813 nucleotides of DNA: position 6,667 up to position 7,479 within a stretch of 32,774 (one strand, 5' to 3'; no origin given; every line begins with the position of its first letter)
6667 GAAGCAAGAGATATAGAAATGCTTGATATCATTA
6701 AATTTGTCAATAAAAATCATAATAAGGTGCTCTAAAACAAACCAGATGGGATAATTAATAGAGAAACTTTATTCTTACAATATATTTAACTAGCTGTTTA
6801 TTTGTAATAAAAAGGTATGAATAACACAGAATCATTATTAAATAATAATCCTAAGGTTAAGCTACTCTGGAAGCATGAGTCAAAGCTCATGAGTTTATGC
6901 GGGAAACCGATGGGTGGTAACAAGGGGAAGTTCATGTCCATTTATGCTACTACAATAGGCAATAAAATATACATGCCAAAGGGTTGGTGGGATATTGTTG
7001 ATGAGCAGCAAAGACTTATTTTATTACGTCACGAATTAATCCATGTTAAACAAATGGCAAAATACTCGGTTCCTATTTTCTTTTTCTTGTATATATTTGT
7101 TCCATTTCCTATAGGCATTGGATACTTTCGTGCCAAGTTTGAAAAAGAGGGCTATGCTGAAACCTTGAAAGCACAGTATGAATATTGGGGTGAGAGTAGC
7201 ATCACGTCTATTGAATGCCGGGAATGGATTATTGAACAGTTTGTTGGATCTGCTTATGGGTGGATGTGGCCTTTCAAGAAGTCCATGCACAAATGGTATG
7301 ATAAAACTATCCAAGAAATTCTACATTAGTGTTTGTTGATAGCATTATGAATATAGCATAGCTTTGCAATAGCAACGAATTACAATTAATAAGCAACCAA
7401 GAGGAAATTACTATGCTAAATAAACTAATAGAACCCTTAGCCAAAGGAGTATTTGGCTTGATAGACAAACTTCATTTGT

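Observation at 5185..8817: Candidate holin/endolysin-dependent export (type-10-like) or suicide module: leaderless peroxidase + DUF4157 protein + 3TM holin + SH3-amidase + small 2-TM protein, without any phage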

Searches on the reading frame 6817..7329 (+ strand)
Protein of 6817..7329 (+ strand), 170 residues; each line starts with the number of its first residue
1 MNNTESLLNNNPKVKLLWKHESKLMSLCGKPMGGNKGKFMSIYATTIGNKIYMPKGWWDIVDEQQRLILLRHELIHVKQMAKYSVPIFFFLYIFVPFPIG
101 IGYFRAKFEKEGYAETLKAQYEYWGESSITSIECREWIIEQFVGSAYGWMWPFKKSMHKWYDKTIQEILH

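Call 4: search_protein_families(library=pfam, proteins=[window:6817-7329:+], max_evalue=0.01)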
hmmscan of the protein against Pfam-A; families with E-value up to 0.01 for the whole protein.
window:6817-7329:+ (170 aa): 2 families
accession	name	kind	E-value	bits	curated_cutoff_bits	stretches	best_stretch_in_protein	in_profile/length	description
PF13699.11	eCIS_core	-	0.001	19.6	22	1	42-81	38-76/79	eCIS core domain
PF18894.6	PhageMetallopep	-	0.0064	17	23.7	1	51-83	67-98/134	Putative phage metallopeptidase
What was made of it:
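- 6817..7329 (+): MP170: small HExxH zincin-like protein with a hydrophobic hairpin (residues ~84-104). It is the conserved partner and recombination anchor of the cassette. Matches are sub-threshold: eCIS_core E 1e-3 and PhageMetallopep 6e-3 (call 4).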

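Call 6: search_protein_families(library=phrogs, proteins=[window:6817-7329:+], max_evalue=0.01)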
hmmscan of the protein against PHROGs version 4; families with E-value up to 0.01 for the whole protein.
window:6817-7329:+ (170 aa): 0 families

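Call 10: search_protein_families(library=padloc, proteins=[window:6817-7329:+], max_evalue=0.01)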
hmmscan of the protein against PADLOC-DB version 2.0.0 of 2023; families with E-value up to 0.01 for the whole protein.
window:6817-7329:+ (170 aa): 0 families

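Call 21: find_homologous_proteins(query=window:6817-7329:+, max_evalue=0.001)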
Query window:6817-7329:+ (170 aa): 14 proteins with E <= 0.001 among 16 candidates.
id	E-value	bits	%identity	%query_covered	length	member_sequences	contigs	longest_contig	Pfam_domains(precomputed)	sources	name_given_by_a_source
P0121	3.5e-114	397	100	100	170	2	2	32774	-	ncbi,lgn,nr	ncbi:MAG: hypothetical protein HAW61_03270 [Candidatus Portiera sp.]|nr:hypothetical protein [Portie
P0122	8.6e-93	327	80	100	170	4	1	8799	-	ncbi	-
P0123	1.7e-76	274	65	96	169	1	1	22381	-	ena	-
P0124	1.0e-73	265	64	98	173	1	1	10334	-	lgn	-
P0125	1.7e-71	257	67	96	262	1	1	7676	-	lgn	-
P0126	4.3e-68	246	61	99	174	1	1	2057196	-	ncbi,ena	-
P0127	6.6e-55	203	54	98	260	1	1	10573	-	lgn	-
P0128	4.3e-52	194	56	92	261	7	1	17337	-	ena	-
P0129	2.6e-51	192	54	92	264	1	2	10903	PF05129.19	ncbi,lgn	-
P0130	3.3e-38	149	45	79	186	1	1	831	-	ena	-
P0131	1.9e-37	147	44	79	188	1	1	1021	-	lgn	-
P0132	5.3e-37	145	37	94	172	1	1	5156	-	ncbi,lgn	-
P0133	4.5e-34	136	39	92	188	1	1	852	-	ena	-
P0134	5.2e-30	122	39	99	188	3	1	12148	-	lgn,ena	-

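Call 22: find_encoding_contigs(protein=P0122, flank=10000, max_places=2)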
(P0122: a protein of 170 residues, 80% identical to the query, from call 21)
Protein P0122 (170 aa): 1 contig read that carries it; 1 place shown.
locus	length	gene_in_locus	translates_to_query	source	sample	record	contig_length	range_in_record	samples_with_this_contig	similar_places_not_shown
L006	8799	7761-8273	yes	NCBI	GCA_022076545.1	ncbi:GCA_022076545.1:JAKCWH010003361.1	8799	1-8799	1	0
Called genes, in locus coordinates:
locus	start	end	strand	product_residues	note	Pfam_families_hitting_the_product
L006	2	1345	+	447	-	?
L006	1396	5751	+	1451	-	-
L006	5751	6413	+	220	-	-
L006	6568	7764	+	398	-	-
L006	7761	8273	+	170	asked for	-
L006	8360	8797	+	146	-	?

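Call 23: find_encoding_contigs(protein=P0123, flank=10000, max_places=2)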
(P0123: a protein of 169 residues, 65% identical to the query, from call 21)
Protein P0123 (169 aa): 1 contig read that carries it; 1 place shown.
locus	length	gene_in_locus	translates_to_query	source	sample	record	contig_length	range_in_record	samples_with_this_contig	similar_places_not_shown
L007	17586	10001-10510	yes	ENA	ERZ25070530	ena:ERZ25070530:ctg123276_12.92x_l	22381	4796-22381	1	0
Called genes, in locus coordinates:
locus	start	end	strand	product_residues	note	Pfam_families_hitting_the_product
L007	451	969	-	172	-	-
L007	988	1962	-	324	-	PF00665:rve, PF13683:rve_3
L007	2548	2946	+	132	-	-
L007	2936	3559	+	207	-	PF11655:DUF2589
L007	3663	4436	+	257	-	PF11655:DUF2589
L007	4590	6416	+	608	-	-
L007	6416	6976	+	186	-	PF11655:DUF2589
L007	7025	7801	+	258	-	-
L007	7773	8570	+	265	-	PF09374:PG_binding_3 (faint), PF01471:PG_binding_1 (weak)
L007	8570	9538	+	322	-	-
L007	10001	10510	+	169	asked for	-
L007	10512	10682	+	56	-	-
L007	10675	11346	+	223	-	-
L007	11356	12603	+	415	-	-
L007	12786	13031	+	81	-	-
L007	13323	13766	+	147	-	PF11351:GTA_holin_3TM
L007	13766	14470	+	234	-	PF08239:SH3_3 (weak), PF01510:Amidase_2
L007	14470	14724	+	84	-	-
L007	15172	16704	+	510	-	-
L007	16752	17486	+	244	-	-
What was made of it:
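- An rve transposase lies next to the L007 cluster (call 23).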

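Call 24: find_encoding_contigs(protein=P0126, flank=10000, max_places=2)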
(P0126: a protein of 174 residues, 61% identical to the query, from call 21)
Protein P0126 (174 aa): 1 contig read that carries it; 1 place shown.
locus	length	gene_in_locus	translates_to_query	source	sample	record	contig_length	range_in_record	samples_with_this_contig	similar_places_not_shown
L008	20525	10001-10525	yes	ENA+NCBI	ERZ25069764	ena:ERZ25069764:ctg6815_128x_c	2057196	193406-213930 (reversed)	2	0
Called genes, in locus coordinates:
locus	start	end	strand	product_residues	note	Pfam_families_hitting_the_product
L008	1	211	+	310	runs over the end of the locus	PF28527:DUF8425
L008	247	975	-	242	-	PF08713:DNA_alkylation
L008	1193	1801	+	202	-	PF11655:DUF2589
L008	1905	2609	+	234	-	PF11655:DUF2589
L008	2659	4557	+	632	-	-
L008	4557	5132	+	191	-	PF11655:DUF2589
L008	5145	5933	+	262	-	-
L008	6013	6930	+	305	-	-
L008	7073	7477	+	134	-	PF18925:DUF5675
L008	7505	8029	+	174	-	-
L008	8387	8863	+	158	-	-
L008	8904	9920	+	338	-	PF18925:DUF5675 (faint)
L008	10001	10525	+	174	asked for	-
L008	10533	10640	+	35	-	-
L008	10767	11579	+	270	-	-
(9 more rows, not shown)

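Call 28: search_protein_families(library=phrogs, proteins=[L007:2548-2946:+, L007:2936-3559:+, L007:4590-6416:+, L007:7025-7801:+, L007:7773-8570:+, L007:8570-9538:+, L007:10675-11346:+, L007:11356-12603:+, L007:15172-16704:+, L007:16752-17486:+], max_evalue=0.01)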
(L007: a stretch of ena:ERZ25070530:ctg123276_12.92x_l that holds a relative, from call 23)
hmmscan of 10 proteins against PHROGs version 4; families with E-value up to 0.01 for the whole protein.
L007:2548-2946:+ (132 aa): 0 families

L007:2936-3559:+ (207 aa): 0 families

L007:4590-6416:+ (608 aa): 0 families

L007:7025-7801:+ (258 aa): 1 family
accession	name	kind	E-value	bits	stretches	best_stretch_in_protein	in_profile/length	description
phrog_513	-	integration and excision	0.00098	19.6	1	127-178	91-142/208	transposase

L007:7773-8570:+ (265 aa): 7 families
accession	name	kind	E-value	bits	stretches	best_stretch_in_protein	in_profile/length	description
phrog_1224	-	head and packaging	1.7e-20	74.7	3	94-177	12-86/438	endolysin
phrog_2649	-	lysis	1.1e-16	62.5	2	200-256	162-217/261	endolysin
phrog_1493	-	lysis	1.7e-16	61.4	3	197-253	241-284/394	endolysin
phrog_1512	-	lysis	1.3e-05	26.4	0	206-256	171-224/314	endolysin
phrog_17001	-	lysis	5.1e-05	24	0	218-259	52-93/265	endolysin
phrog_9589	-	lysis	0.00077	20.4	0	198-256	188-248/281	endolysin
phrog_23452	-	unknown function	0.0065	17.6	0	213-256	55-103/135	-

L007:8570-9538:+ (322 aa): 0 families

L007:10675-11346:+ (223 aa): 0 families

L007:11356-12603:+ (415 aa): 0 families

L007:15172-16704:+ (510 aa): 1 family
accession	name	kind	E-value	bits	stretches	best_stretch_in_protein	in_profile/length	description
phrog_38642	-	unknown function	0.0052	17.6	0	463-490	11-40/64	-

L007:16752-17486:+ (244 aa): 0 families

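Call 29: search_protein_families(library=pfam, proteins=[L007:2548-2946:+, L007:4590-6416:+, L007:7025-7801:+, L007:7773-8570:+, L007:8570-9538:+, L007:10675-11346:+, L007:11356-12603:+, L007:15172-16704:+, L007:16752-17486:+, L007:12786-13031:+], max_evalue=0.05)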
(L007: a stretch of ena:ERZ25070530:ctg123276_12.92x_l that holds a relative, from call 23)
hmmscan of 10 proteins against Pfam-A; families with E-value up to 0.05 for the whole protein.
L007:2548-2946:+ (132 aa): 0 families

L007:4590-6416:+ (608 aa): 0 families

L007:7025-7801:+ (258 aa): 3 families
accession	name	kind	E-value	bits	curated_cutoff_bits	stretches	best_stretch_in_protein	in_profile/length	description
PF18894.6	PhageMetallopep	-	8.4e-05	23.1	23.7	1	102-178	28-99/134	Putative phage metallopeptidase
PF05129.18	Zn_ribbon_Elf1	-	0.0027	18.2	29.8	1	12-57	18-65/79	Transcription elongation factor Elf1 like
PF05569.17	Peptidase_M56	-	0.034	13.8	31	0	145-188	178-222/296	BlaR1 peptidase M56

L007:7773-8570:+ (265 aa): 2 families
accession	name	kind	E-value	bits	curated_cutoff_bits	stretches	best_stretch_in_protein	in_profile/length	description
PF01471.23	PG_binding_1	-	5.8e-21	74.9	23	3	95-129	5-40/57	Putative peptidoglycan binding domain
PF09374.15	PG_binding_3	-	7.5e-07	29.7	24.6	0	27-59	4-36/76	Predicted Peptidoglycan domain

L007:8570-9538:+ (322 aa): 0 families

L007:10675-11346:+ (223 aa): 1 family
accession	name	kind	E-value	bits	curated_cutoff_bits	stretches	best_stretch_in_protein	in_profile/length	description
PF07510.16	GmrSD_C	-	4.3e-05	23.9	23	1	80-214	2-134/138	GmrSD restriction endonucleases, C-terminal domain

L007:11356-12603:+ (415 aa): 1 family
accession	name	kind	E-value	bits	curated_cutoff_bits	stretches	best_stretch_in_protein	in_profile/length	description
PF04932.20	Wzy_C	-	0.018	15.3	31.7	1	11-67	16-72/149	O-Antigen ligase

L007:15172-16704:+ (510 aa): 0 families

L007:16752-17486:+ (244 aa): 0 families

L007:12786-13031:+ (81 aa): 0 families

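Call 31: find_related_loci(query=A2, collection=genome_contigs, flank=10000)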
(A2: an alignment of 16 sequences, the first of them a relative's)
Query A2 (170 aa) in genome_contigs; peptide patterns used: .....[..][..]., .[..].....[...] (x = any residue, [..] = any of these).
545 stretches matched a pattern; 457 encode a relative of the query (tblastn E <= 1e-3); the best 80 are kept; 79 distinct loci.
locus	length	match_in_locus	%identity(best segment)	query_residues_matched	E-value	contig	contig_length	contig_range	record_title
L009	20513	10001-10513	61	1-169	6e-72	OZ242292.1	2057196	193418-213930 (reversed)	MAG: Gammaproteobacteria bacterium isolate 13319ae3-e76e-4669-b7a5-ae4f3a40b50a genome assembly, chromosome: 1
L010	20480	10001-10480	55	13-169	2e-55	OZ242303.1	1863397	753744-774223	MAG: Gammaproteobacteria bacterium isolate 751b0b06-6dce-4ceb-8380-492d71f3250d genome assembly, chromosome: 1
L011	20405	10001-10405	43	34-169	2e-42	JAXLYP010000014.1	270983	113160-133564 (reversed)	MAG: Polyangiaceae bacterium isolate STL-MYX16 C3.166.fa-14, whole genome shotgun sequence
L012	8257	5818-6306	39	6-165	6e-42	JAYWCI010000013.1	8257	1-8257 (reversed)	MAG: Kofleriaceae bacterium isolate GL94_UP_concoct_149 GL94_UP_concoct_149_12, whole genome shotgun sequence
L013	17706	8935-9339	40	34-169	2e-41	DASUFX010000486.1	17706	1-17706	MAG TPA_asm: Kofleriaceae bacterium isolate SMAG_U1390 k141_217433, whole genome shotgun sequence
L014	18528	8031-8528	37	6-168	1e-39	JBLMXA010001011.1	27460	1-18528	MAG: Acidobacteriota bacterium isolate MAG268 PRJNA957066_bin48_renamed_1010, whole genome shotgun sequence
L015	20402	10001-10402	41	34-168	5e-41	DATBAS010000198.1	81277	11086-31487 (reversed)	MAG TPA_asm: Kofleriaceae bacterium isolate SMAG_U5738 k141_3454923, whole genome shotgun sequence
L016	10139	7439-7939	39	5-168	1e-38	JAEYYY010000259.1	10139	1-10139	MAG: Proteobacteria bacterium isolate OH_CBlB_71 k127_1214588, whole genome shotgun sequence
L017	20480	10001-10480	38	12-168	4e-41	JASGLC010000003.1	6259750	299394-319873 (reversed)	MAG: Kofleriaceae bacterium isolate 5N094 JMF-2111-06-0005.ont.bin.94_2, whole genome shotgun sequence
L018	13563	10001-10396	41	34-166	6e-41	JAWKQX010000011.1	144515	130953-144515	MAG: Kofleriaceae bacterium isolate BC1.218 BC1.218.fa-11, whole genome shotgun sequence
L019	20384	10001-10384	46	34-162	6e-41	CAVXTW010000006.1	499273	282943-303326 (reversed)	MAG: uncultured delta proteobacterium isolate MFD04935.bin.2.27 genome assembly, contig: contig_1935, whole genome shotg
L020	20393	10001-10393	45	34-165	2e-41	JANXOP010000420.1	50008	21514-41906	MAG: Kofleriaceae bacterium isolate GL140_1_concoct_276 GL140_1_k141_809073, whole genome shotgun sequence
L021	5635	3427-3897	38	12-165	6e-41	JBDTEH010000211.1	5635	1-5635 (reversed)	MAG: Kofleriaceae bacterium isolate cluster2_bin.199 k127_2413172, whole genome shotgun sequence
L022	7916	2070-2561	39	5-165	9e-41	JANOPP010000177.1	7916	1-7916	MAG: Myxococcales bacterium isolate VAR_4_metabat_47_sub VAR_4_k141_1823086, whole genome shotgun sequence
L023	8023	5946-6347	46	34-168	8e-41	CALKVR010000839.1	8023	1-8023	MAG TPA_asm: uncultured Polyangiaceae bacterium isolate SRR1506987_bin.141_CONCOCT_v1.1_MAG genome assembly, contig: ERZ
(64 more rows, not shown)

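Call 38: search_dna_similar(query=window:6817-7329:+, collection=phages, mode=protein, max_evalue=0.01, max_rows=15)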
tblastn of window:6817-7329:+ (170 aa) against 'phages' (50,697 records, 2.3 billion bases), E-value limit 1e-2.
No match.

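Call 40: find_related_loci(query=A2, collection=viral_contigs, flank=10000)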
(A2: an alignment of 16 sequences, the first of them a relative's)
Query A2 (170 aa) in viral_contigs; peptide patterns used: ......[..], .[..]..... (x = any residue, [..] = any of these).
126 stretches matched a pattern; 25 encode a relative of the query (tblastn E <= 1e-3); 25 distinct loci.
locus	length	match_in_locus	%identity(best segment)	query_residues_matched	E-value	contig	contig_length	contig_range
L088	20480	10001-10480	40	12-168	6e-39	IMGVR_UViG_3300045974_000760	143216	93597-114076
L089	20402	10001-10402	45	34-168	1e-38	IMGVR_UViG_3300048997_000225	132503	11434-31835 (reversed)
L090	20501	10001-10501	38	6-169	1e-35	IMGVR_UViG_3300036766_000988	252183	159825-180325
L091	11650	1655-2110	41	12-168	3e-35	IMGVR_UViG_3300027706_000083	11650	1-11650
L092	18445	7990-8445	41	12-168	3e-35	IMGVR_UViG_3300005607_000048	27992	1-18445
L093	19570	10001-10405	43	34-169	8e-35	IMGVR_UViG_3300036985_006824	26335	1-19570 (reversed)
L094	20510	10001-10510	37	1-168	1e-34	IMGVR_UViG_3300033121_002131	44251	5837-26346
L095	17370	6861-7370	37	1-168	2e-34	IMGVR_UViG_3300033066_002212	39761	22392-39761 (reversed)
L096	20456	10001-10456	41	12-168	5e-34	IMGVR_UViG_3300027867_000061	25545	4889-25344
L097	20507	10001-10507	40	5-170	1e-33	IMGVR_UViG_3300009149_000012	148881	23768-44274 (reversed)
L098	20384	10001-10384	40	39-168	8e-33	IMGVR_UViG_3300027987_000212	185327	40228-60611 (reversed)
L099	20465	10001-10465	36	12-168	2e-29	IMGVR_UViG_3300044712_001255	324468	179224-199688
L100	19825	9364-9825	40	12-169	3e-28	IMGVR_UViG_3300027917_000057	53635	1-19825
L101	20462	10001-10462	37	12-163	4e-27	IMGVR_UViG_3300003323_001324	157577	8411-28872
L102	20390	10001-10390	35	39-169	8e-27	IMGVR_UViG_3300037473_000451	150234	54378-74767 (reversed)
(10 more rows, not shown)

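Call 44: search_solved_structures(query=A2, max_evalue=10)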
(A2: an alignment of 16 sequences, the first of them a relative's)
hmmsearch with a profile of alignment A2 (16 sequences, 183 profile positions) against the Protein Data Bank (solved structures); distinct sequences matched with E-value up to 10: 3.
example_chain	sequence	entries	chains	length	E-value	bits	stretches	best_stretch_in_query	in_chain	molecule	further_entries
5v3g_D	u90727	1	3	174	0.047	16.5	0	45-88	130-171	PR domain zinc finger protein 9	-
5egb_A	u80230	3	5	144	0.053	16.3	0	45-88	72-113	Histone-lysine N-methyltransferase PRDM9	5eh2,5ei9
5ykh_A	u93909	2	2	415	0.11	15.2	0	27-96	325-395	Pumilio homolog 1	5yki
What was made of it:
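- Tried and rejected: A PDB profile search also gave nothing (call 44).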

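Call 53: search_protein_families(library=phrogs, alignment_id=A4, max_evalue=0.00001)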
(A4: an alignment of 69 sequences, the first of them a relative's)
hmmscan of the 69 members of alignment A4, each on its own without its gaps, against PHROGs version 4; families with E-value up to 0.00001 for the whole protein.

A. member 1, L094:9992-10525:+ (177 aa): 0 families

B. families by the number of members that match (of 69 scanned): 36 families (the first 25 are shown)
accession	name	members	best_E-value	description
phrog_23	-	2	1.7e-55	tail sheath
phrog_10581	-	2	2.9e-42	tail sheath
phrog_17610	-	2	9.9e-22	tail sheath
phrog_11023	-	2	1.1e-20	homing endonuclease with LAGLIDADG motif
phrog_2522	-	2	6.5e-19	major head protein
phrog_34521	-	2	6.7e-14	tail sheath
phrog_2780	-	1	1.9e-54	RecT-like ssDNA annealing protein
phrog_6620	-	1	9.7e-50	transposase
phrog_4645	-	1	1e-36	endonuclease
phrog_2449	-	1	8.9e-32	single strand annealing protein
phrog_559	-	1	2e-31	HNH endonuclease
phrog_38757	-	1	8.4e-31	-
phrog_2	-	1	4.8e-28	terminase large subunit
phrog_4542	-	1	3.9e-27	tail tube protein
phrog_681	-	1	9.4e-26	endonuclease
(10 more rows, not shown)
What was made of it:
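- Three of these, pooled, carry tail sheath, major head, terminase and portal genes (calls 40, 53).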

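Call 54: predict_structure(alignment_id=A3)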
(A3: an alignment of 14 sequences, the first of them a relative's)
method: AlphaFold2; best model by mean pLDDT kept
length: 170 residues; sequences in the alignment: 14
mean_pLDDT: 85.7   pTM: 0.83
mean pLDDT of the five models: 85.7, 85.2, 84.9, 84.6, 84.4
residues with pLDDT >= 90: 95; 70-90: 45; 50-70: 30; < 50: 0
segments of 3 or more residues with pLDDT < 50: none
pLDDT, mean of each block of 10 residues (from residue 1): 85 94 88 81 90 94 95 93 70 59 76 97 97 94 66 82 97
secondary structure, 60 per line:
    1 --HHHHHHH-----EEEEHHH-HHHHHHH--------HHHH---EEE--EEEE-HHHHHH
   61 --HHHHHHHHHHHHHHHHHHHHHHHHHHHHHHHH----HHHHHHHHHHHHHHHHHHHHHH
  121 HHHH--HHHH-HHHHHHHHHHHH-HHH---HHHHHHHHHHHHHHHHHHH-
elements in order: H3-9 E15-18 H23-29 H38-41 E45-47 E50-53 H55-60 H63-94 H99-124 H127-130 H132-143 H151-169

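Call 57: fold_search(model_id=the predicted structure, library=pdb)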
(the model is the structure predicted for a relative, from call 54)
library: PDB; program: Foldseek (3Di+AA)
matches with E <= 10: 27; with E <= 0.001: 0
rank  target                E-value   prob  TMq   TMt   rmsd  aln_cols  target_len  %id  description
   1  8ux9_B                2.2e+00  0.02  0.12  0.07  20.6       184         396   17  Asymmetric unit of the PARIS Immune Complex at 3.2 Angstrom Resolution (released 2024-09-18)
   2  9s9i_B                4.0e+00  0.03  0.17  0.16  20.0       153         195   14  S. islandicus CdvA (non-polymerising mutant) (released 2026-01-28)
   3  4qhj_A                4.4e+00  0.20  0.27  0.40  10.0       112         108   15  Crystal structure of Methanocaldococcus jannaschii selecase mutant I100F+H107F (released 2014-07-16)
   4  4qhi_C                5.1e+00  0.18  0.28  0.42  10.6       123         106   13  Crystal structure of Methanocaldococcus jannaschii selecase mutant R36W (released 2014-07-16)
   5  5oj8                  5.1e+00  0.08  0.21  0.18  12.8       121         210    9  Crystal structure of the KLC1-TPR domain ([A1-B5] fragment) (released 2017-10-11)
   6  7v6p                  5.4e+00  0.11  0.24  0.20   8.8       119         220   11  Crystal structure of human sNASP TPR domain (released 2021-12-29)
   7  9a6c_B                5.4e+00  0.03  0.18  0.09  11.7       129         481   17  Integrative model of YYDD-YYDB by crosslinking MS and deep learning (released 2024-09-18)
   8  9s9i_A                5.7e+00  0.03  0.16  0.15  19.9       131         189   11  S. islandicus CdvA (non-polymerising mutant) (released 2026-01-28)
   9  6kgx_C2               6.6e+00  0.02  0.15  0.15  14.5       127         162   18  Structure of the phycobilisome from the red alga Porphyridium purpureum (released 2019-12-11)
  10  7qij_NC               6.9e+00  0.04  0.17  0.24  14.0       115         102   12  Complex of the Yersinia enterocolitica Type III secretion export gate YscV with substrate:chaperone complex YscX:YscY (released 2022-06-01)
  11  8exq_A                7.3e+00  0.20  0.33  0.12   4.4        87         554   20  Cryo-EM structure of S. aureus BlaR1 with C1 symmetry (released 2023-01-11)
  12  9cu8_A                7.3e+00  0.04  0.17  0.25  10.2       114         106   13  Crystal Structure of TNFR2 TNFR2_mb1 Complex (released 2024-12-04)
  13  6ylg_K                7.3e+00  0.04  0.20  0.16  13.8       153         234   10  Rix1-Rea1 pre-60S particle - 60S core, body 1 (rigid body refinement) (released 2020-07-29)
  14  2rld_C                7.3e+00  0.02  0.13  0.19  13.8       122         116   14  CRYSTAL STRUCTURE OF A PROTEIN WITH UNKNOWN FUNCTION FROM S23 RIBOSOMAL PROTEIN FAMILY (BT_0352) FROM BACTEROIDES THET (released 2007-10-30)
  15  9dbu                  7.6e+00  0.11  0.27  0.38   6.8       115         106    6  Apo Structure of Computationally Designed Homotetramer PW1 (released 2025-08-27)
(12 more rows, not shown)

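Call 78: find_encoding_contigs(protein=P0124, flank=10000, max_places=2)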
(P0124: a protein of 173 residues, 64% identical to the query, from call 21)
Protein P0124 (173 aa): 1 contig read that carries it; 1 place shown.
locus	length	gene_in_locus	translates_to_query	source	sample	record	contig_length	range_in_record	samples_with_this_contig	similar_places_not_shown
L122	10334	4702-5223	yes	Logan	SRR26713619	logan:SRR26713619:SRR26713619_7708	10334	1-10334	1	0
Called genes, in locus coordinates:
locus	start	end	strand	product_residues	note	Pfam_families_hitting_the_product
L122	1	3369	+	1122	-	?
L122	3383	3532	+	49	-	-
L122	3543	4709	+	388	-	PF18925:DUF5675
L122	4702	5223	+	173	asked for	-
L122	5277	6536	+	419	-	-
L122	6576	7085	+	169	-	-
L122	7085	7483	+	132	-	PF18925:DUF5675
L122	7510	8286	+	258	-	-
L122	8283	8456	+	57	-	-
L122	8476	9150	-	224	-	-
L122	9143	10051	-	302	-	-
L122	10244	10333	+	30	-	?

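Call 79: find_encoding_contigs(protein=P0125, flank=10000, max_places=2)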
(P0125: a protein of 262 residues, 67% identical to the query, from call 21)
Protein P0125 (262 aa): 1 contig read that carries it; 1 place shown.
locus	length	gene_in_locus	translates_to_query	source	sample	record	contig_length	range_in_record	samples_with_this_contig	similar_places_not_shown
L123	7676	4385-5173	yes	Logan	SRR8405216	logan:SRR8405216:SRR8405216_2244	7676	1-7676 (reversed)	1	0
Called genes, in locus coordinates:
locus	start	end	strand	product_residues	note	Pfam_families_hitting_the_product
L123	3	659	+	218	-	?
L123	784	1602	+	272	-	PF11655:DUF2589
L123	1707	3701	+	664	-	-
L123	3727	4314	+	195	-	PF11655:DUF2589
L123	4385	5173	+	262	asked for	-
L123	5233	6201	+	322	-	PF09374:PG_binding_3 (faint), PF01471:PG_binding_1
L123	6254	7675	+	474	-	?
